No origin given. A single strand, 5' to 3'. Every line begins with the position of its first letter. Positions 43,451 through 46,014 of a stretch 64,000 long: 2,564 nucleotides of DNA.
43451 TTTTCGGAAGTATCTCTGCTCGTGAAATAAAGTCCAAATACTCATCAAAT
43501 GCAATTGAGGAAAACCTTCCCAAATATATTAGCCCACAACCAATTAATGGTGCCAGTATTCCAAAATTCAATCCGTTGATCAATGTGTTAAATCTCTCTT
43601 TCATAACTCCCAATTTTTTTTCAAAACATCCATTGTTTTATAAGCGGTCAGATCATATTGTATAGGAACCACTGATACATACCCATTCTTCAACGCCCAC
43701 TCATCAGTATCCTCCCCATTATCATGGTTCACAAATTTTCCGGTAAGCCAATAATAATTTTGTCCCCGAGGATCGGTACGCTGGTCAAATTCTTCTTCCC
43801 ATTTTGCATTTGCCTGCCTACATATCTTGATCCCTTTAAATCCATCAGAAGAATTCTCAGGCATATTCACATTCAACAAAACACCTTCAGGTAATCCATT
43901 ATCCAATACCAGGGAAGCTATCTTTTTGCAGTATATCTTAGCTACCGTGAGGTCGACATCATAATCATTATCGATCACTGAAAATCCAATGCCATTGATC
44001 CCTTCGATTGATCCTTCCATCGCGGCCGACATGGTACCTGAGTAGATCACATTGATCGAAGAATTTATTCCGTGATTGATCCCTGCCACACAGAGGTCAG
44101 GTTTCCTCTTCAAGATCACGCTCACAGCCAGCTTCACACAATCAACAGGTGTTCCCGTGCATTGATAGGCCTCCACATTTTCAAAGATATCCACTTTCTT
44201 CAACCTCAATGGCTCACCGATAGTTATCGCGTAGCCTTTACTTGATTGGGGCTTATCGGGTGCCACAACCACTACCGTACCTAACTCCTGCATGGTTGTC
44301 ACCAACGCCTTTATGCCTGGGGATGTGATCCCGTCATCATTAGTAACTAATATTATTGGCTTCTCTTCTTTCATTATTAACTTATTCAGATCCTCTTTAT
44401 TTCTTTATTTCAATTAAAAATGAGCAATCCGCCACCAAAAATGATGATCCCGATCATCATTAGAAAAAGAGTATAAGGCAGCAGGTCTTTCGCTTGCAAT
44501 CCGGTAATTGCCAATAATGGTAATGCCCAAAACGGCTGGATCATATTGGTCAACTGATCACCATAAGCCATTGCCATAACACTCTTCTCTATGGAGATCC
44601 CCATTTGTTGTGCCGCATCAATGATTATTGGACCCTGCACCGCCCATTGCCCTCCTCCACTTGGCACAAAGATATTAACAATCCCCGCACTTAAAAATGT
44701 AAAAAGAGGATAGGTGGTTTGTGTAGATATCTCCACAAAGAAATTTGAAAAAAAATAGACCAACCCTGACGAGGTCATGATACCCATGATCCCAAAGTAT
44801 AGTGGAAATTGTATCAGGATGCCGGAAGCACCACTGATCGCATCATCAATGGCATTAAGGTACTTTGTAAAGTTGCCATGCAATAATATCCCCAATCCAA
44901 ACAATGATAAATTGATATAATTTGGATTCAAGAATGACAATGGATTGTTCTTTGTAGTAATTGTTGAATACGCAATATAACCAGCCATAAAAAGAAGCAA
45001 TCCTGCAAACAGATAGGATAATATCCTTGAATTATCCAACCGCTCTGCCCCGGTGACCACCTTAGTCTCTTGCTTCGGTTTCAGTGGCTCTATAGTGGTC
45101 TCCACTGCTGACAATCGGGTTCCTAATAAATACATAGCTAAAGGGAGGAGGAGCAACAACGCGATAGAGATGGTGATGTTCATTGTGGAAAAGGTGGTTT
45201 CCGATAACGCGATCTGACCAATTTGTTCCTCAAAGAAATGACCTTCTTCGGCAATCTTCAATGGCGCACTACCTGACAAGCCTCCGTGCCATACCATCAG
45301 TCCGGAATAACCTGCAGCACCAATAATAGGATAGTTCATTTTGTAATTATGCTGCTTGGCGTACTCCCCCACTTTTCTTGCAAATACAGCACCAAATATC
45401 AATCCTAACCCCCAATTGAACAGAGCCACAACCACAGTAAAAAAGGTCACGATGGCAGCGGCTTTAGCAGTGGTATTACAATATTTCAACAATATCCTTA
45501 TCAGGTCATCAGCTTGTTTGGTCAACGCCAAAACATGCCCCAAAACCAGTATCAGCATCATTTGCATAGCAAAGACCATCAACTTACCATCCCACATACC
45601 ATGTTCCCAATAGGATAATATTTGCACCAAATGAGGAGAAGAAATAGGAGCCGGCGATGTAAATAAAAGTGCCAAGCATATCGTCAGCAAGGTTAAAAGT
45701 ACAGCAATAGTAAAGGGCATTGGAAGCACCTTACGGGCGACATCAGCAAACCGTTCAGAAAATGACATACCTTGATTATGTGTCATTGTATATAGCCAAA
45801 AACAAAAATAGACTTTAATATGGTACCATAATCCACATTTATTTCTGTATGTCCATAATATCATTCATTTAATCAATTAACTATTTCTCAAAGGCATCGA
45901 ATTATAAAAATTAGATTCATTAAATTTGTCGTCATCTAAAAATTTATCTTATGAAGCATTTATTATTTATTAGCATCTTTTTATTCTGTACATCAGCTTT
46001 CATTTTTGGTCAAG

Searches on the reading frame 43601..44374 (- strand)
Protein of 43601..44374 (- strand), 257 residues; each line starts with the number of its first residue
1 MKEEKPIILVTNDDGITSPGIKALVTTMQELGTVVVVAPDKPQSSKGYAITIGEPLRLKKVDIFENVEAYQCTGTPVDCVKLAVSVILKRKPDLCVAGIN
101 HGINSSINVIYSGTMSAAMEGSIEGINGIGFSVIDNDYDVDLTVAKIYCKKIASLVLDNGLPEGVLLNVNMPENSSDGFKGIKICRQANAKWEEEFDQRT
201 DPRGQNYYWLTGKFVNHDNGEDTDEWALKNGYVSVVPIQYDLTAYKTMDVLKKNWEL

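Call 23: search_protein_families(library=pfam, proteins=[window:43601-44374:-], max_evalue=0.00001)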
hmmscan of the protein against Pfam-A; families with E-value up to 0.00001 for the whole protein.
window:43601-44374:- (257 aa): 1 family
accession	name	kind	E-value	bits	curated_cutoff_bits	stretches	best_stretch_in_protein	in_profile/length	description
PF01975.23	SurE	-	1.8e-60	204.4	22.1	1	8-194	1-189/189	Survival protein SurE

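Call 81: find_encoding_contigs(protein=window:43601-44374:-, flank=1000, max_places=3)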
Protein window:43601-44374:- (257 aa): 1 contig read that carries it; 1 place shown.
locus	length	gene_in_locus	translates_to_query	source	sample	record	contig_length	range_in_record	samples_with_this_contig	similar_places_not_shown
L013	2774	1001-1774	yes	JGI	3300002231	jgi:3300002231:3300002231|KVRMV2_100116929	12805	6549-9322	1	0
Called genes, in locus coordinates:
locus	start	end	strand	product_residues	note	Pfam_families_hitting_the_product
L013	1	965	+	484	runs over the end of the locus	PF03806:ABG_transport (faint), PF02667:SCFA_trans, PF03606:DcuC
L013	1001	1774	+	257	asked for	PF01975:SurE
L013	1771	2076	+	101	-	-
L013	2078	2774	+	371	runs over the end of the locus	PF02684:LpxB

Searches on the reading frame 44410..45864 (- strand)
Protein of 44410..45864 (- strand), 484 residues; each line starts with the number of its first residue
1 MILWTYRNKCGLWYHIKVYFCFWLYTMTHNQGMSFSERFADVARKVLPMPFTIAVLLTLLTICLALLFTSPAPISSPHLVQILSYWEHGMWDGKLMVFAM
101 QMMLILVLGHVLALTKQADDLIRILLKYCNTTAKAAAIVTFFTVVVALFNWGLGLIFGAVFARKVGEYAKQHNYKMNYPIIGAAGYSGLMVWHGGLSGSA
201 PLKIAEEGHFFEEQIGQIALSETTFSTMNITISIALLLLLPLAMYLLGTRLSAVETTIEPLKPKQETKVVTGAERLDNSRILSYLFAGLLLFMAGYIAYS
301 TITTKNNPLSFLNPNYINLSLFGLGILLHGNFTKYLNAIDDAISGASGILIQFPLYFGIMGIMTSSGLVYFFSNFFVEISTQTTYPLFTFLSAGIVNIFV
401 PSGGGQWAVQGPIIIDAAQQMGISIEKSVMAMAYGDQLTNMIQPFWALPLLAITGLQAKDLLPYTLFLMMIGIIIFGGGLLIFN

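Call 23: search_protein_families(library=pfam, proteins=[window:44410-45864:-], max_evalue=0.00001)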
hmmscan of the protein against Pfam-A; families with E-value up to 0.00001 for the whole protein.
window:44410-45864:- (484 aa): 2 families
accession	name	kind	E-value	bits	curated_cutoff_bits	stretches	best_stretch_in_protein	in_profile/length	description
PF02667.20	SCFA_trans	-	5.7e-110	368.8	27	1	36-482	6-452/453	Short chain fatty acid transporter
PF03606.21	DcuC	-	3.2e-08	33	23.1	1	363-481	338-457/461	C4-dicarboxylate anaerobic carrier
